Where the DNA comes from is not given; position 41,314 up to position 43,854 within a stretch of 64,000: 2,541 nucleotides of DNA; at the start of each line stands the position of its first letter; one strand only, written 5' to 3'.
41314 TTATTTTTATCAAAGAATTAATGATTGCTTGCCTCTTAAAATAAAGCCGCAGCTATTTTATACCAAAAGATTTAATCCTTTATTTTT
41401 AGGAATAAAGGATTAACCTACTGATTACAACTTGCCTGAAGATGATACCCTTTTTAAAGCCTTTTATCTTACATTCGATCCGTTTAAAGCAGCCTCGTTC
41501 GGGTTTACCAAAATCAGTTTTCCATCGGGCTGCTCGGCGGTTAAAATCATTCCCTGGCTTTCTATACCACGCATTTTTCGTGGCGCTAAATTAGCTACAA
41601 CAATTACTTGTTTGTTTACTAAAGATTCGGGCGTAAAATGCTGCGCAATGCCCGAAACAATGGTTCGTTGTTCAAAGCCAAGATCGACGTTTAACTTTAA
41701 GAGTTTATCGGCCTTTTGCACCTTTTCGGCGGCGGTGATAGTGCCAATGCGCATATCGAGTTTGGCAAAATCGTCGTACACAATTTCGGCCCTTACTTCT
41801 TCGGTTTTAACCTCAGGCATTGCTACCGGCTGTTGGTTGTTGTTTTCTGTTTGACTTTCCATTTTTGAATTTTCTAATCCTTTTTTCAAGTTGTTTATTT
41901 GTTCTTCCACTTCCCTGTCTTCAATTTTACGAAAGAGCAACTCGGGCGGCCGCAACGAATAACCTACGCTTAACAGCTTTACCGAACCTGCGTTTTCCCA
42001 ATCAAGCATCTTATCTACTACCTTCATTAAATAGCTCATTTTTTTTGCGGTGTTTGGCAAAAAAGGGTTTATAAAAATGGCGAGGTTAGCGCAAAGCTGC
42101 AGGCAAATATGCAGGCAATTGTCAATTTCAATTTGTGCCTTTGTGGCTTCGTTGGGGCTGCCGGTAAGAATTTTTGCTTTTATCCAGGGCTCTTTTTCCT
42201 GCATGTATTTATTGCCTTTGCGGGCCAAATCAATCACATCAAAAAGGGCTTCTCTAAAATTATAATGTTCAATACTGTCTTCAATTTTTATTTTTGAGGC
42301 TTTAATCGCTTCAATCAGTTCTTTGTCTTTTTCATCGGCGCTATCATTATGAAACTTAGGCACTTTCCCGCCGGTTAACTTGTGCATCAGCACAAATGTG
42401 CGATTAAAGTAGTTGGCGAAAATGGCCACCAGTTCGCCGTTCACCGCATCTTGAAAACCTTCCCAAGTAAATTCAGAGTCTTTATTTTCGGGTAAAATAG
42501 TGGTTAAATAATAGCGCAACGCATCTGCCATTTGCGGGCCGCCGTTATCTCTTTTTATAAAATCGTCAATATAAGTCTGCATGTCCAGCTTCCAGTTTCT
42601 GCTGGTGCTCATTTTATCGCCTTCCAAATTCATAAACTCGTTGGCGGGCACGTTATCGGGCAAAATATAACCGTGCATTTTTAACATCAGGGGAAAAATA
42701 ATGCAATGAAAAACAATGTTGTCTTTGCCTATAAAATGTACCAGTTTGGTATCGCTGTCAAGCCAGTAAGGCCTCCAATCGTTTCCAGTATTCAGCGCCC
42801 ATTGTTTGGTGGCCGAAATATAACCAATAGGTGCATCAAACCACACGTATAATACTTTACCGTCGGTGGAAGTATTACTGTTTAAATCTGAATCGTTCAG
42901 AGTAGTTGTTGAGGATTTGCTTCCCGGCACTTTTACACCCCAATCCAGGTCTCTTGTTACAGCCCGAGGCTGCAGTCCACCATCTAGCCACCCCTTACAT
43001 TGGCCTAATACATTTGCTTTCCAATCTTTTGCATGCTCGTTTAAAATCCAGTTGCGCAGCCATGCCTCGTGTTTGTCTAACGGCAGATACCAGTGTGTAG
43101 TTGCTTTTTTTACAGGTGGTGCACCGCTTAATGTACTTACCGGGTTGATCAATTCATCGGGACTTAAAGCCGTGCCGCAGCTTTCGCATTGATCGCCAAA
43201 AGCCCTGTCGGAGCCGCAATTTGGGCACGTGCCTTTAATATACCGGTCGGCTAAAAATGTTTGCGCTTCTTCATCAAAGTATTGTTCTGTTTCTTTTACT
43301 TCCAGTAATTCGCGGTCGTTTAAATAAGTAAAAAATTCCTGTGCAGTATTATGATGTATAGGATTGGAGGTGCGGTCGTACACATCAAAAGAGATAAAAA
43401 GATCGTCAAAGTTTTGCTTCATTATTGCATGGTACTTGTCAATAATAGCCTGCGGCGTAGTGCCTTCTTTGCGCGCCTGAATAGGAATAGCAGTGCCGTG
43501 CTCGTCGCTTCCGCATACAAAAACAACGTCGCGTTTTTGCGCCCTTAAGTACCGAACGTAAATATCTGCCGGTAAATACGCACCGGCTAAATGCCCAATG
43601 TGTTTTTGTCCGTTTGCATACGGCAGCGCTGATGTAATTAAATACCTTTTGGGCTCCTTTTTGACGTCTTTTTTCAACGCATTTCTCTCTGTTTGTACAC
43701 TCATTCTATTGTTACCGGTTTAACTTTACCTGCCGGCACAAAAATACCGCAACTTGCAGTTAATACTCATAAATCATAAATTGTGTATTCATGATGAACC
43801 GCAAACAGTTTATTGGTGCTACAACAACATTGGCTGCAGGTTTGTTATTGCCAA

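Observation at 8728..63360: Abundant dispersed motif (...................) resembling an uptake sequence or chromosome-wide binding site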

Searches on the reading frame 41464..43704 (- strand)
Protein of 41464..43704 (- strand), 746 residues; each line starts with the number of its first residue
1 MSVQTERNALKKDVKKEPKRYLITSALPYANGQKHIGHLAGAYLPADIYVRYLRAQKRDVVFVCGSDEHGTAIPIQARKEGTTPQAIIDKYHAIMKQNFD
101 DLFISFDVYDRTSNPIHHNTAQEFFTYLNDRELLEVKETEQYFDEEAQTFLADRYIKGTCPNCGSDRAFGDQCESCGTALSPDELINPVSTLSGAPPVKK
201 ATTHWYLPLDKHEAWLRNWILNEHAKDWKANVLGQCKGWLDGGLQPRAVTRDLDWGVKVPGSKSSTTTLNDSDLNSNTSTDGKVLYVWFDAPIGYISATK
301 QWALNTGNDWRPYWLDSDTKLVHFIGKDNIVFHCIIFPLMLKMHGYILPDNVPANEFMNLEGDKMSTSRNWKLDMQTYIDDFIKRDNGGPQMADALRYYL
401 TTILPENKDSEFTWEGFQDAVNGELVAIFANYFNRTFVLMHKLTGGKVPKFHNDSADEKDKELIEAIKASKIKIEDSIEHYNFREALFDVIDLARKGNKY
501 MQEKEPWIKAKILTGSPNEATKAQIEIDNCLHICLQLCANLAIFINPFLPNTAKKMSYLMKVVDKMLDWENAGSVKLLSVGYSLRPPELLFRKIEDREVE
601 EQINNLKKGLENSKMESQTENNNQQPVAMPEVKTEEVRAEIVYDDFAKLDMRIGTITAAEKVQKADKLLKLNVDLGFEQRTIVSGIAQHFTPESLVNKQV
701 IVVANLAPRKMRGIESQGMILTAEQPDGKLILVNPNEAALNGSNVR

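Call 8: search_protein_families(library=pfam, proteins=[window:41464-43704:-])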
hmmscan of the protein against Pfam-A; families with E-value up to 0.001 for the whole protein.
window:41464-43704:- (746 aa): 4 families
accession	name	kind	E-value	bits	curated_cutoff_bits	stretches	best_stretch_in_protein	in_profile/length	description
PF09334.17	tRNA-synt_1g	-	8.4e-144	479.6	20.1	1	21-436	1-390/391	tRNA synthetases class I (M)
PF01588.26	tRNA_bind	-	6.1e-29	100.4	27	1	651-743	1-95/96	Putative tRNA binding domain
PF19303.5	Anticodon_3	-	4.2e-17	62.8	23.5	1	455-602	6-143/152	Anticodon binding domain of methionyl tRNA ligase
PF00133.28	tRNA-synt_1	-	5.3e-11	42.3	22.7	1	12-211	14-198/414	tRNA synthetases class I (I, L, M and V)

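Call 10: find_related_loci(query=window:41464-43704:-, collection=genome_contigs, flank=10000)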
Query window:41464-43704:- (746 aa) in genome_contigs; peptide patterns used: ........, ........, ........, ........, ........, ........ (x = any residue, [..] = any of these).
600 stretches matched a pattern (row limit reached: there are more); 589 encode a relative of the query (tblastn E <= 1e-3); the best 80 are kept; 80 distinct loci.
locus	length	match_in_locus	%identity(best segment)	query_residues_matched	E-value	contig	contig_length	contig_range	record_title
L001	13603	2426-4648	78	2-746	0e+0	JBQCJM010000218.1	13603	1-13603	MAG: Flavisolibacter sp. isolate bin966 k127_971617, whole genome shotgun sequence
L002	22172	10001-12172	79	14-746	0e+0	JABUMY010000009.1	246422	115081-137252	Flavisolibacter longurius strain BT320 5178.17J28-26.1_9_17J28-26.00009_5178.17J28-26.1, whole genome shotgun sequence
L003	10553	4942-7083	79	12-746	0e+0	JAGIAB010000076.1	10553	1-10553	MAG: Flavisolibacter sp. isolate BIN11 scaffold76_cov0, whole genome shotgun sequence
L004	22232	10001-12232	76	17-746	0e+0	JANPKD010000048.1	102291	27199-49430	MAG: Chitinophagales bacterium isolate VAR_61_metabat_32 VAR_61_k141_4113444, whole genome shotgun sequence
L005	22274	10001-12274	76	7-746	0e+0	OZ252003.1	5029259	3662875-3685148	MAG: Flavisolibacter sp. isolate 3bffe827-7359-4958-bd84-0616f158acfb genome assembly, chromosome: 1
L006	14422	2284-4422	77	17-746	0e+0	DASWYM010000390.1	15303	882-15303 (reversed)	MAG TPA_asm: Chitinophagaceae bacterium isolate SMAG_U3711 k141_1120563, whole genome shotgun sequence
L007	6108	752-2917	78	18-746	0e+0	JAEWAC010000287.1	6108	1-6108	MAG: Bacteroidetes bacterium isolate OH_PBB_197 k127_1083553, whole genome shotgun sequence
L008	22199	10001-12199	76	3-746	0e+0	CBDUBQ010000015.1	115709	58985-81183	MAG TPA_asm: uncultured Flavisolibacter sp. isolate ERR2431955_concoct_22 genome assembly, contig: ERZ23878311.46, whole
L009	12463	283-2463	76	3-746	0e+0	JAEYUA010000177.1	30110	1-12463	MAG: Bacteroidetes bacterium isolate OH_CBlB_150 k127_1076504, whole genome shotgun sequence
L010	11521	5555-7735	77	18-746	0e+0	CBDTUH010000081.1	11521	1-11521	MAG TPA_asm: uncultured bacterium isolate ERR2431955_concoct_103 genome assembly, contig: ERZ23878311.3682, whole genome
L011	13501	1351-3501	79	17-746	0e+0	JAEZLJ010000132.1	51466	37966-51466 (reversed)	MAG: Bacteroidetes bacterium isolate OH_CDB_66 k127_2444668, whole genome shotgun sequence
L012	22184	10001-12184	76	16-746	0e+0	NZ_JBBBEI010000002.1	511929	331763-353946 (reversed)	Huijunlia imazamoxiresistens strain H34 h34_scaffold2, whole genome shotgun sequence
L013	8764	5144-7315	76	17-746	0e+0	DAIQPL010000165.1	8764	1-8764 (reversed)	MAG TPA_asm: Flavisolibacter sp. isolate CTOTU21646 NODE_3723_length_8764_cov_6.218969, whole genome shotgun sequence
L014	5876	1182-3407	75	16-746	0e+0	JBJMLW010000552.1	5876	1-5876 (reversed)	MAG: Flavisolibacter sp. isolate H3_16_all_fractions_metab_maxb_73_41_0 k255_7907121, whole genome shotgun sequence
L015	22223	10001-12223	75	18-746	0e+0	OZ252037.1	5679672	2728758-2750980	MAG: Flavisolibacter sp. isolate 76ae5774-17f9-4149-863b-b63760e08cf3 genome assembly, chromosome: 1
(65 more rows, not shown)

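Call 12: find_encoding_contigs(protein=window:41464-43704:-, flank=10000, max_places=10)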
Protein window:41464-43704:- (746 aa): 1 contig read that carries it; 1 place shown.
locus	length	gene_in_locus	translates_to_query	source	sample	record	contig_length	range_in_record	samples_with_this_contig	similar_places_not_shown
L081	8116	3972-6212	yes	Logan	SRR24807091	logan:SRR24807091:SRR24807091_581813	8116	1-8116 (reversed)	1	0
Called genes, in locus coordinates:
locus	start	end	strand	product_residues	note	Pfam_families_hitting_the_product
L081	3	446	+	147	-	?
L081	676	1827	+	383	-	-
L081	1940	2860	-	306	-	PF02016:Peptidase_S66, PF17676:Peptidase_S66C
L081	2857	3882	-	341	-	PF02016:Peptidase_S66, PF17676:Peptidase_S66C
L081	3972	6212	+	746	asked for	PF00133:tRNA-synt_1, PF09334:tRNA-synt_1g, PF19303:Anticodon_3, PF01588:tRNA_bind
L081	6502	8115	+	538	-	?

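Call 15: find_homologous_proteins(query=window:41464-43704:-, max_evalue=1e-100)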
Query window:41464-43704:- (746 aa): 8000 proteins with E <= 1e-100 among 8000 candidates; the best 120 are listed.
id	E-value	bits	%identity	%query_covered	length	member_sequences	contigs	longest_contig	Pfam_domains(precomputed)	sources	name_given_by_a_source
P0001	0.0e+0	1469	85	100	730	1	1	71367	PF09334.18,PF00133.29,PF01588.27,PF19303.6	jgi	-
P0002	0.0e+0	1387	81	98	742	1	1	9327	PF09334.18,PF00133.29,PF01588.27,PF19303.6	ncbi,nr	ncbi:MAG: methionine--tRNA ligase [Bacteroidota bacterium]|nr:methionine--tRNA ligase [Bacteroidota 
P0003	0.0e+0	1386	80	100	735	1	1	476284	PF09334.18,PF00133.29,PF01588.27,PF19303.6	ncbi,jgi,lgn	jgi:methionyl-tRNA synthetase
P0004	0.0e+0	1382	80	100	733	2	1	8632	PF09334.18,PF00133.29,PF01588.27,PF19303.6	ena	-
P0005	0.0e+0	1380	80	100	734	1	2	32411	PF09334.18,PF00133.29,PF01588.27,PF19303.6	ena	-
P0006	0.0e+0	1376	82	98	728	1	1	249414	PF09334.18,PF00133.29,PF01588.27,PF19303.6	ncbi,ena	-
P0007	0.0e+0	1376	80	100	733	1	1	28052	PF09334.18,PF00133.29,PF01588.27,PF19303.6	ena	-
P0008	0.0e+0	1376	79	98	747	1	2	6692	PF09334.18,PF00133.29,PF01588.27,PF19303.6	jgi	jgi:methionyl-tRNA synthetase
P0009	0.0e+0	1373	81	98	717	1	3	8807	PF09334.18,PF00133.29,PF01588.27,PF19303.6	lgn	-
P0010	0.0e+0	1372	81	98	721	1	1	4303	PF09334.18,PF00133.29,PF01588.27,PF19303.6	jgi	jgi:methionyl-tRNA synthetase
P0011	0.0e+0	1371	80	98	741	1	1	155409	PF09334.18,PF00133.29,PF01588.27,PF19303.6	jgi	jgi:methionyl-tRNA synthetase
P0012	0.0e+0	1368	81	98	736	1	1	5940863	PF09334.18,PF00133.29,PF01588.27,PF19303.6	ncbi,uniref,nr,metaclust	ncbi:methionine--tRNA ligase [Flavisolibacter tropicus]|uniref:Methionine--tRNA ligase n=1 Tax=Flavi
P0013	0.0e+0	1367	76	100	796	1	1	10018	PF09334.18,PF00133.29,PF01588.27,PF19303.6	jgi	jgi:methionyl-tRNA synthetase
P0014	0.0e+0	1365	79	98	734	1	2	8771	PF09334.18,PF00133.29,PF01588.27,PF19303.6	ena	-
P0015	0.0e+0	1362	80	98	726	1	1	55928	PF09334.18,PF00133.29,PF01588.27,PF19303.6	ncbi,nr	ncbi:MAG: methionyl-tRNA synthetase [Flavisolibacter sp.]|nr:methionyl-tRNA synthetase [Flavisolibac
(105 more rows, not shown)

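Call 16: find_encoding_contigs(protein=P0001, flank=10000, max_places=3)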
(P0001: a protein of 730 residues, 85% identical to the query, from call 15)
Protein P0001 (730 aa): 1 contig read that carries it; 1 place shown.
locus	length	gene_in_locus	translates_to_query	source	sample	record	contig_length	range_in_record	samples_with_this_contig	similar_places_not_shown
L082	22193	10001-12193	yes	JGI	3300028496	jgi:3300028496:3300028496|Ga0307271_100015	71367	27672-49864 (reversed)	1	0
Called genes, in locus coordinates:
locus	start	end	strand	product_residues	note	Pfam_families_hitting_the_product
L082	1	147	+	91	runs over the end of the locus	-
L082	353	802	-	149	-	PF11412:DsbD_N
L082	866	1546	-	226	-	PF13507:GATase_5, PF00117:GATase (weak), PF07685:GATase_3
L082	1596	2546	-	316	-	-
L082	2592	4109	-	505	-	-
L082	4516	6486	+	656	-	PF02705:K_trans, PF22776:K_trans_C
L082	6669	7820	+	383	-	-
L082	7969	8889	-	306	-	PF02016:Peptidase_S66, PF17676:Peptidase_S66C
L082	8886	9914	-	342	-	PF02016:Peptidase_S66, PF17676:Peptidase_S66C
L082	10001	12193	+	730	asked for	PF00133:tRNA-synt_1, PF09334:tRNA-synt_1g, PF19303:Anticodon_3, PF01588:tRNA_bind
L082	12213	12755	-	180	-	PF13185:GAF_2 (weak), PF01590:GAF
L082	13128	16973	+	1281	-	-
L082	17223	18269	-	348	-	PF08448:PAS_4, PF13426:PAS_9, PF08447:PAS_3 (weak), PF07730:HisKA_3 (weak), PF02518:HATPase_c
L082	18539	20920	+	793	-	PF02737:3HCDH_N, PF00725:3HCDH, PF00378:ECH_1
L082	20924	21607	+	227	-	-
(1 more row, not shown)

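Call 17: find_encoding_contigs(protein=P0006, flank=10000, max_places=3)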
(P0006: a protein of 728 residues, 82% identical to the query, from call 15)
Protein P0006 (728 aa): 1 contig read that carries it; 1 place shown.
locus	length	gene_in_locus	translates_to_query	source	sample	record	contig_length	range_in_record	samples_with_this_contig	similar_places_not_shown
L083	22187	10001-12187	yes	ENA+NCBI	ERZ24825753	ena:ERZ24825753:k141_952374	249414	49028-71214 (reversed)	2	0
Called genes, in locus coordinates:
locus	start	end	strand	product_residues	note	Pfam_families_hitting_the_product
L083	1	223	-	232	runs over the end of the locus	PF13507:GATase_5, PF01965:DJ-1_PfpI (weak), PF07685:GATase_3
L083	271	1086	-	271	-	-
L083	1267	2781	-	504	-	-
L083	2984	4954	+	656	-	PF02705:K_trans, PF22776:K_trans_C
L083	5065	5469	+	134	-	-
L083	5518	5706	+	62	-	-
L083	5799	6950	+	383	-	-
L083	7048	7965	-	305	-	PF02016:Peptidase_S66, PF17676:Peptidase_S66C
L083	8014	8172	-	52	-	-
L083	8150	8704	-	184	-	-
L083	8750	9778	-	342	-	PF02016:Peptidase_S66, PF17676:Peptidase_S66C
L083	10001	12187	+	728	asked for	PF00133:tRNA-synt_1, PF09334:tRNA-synt_1g, PF19303:Anticodon_3, PF01588:tRNA_bind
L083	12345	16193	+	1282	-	-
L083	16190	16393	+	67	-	-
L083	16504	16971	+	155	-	-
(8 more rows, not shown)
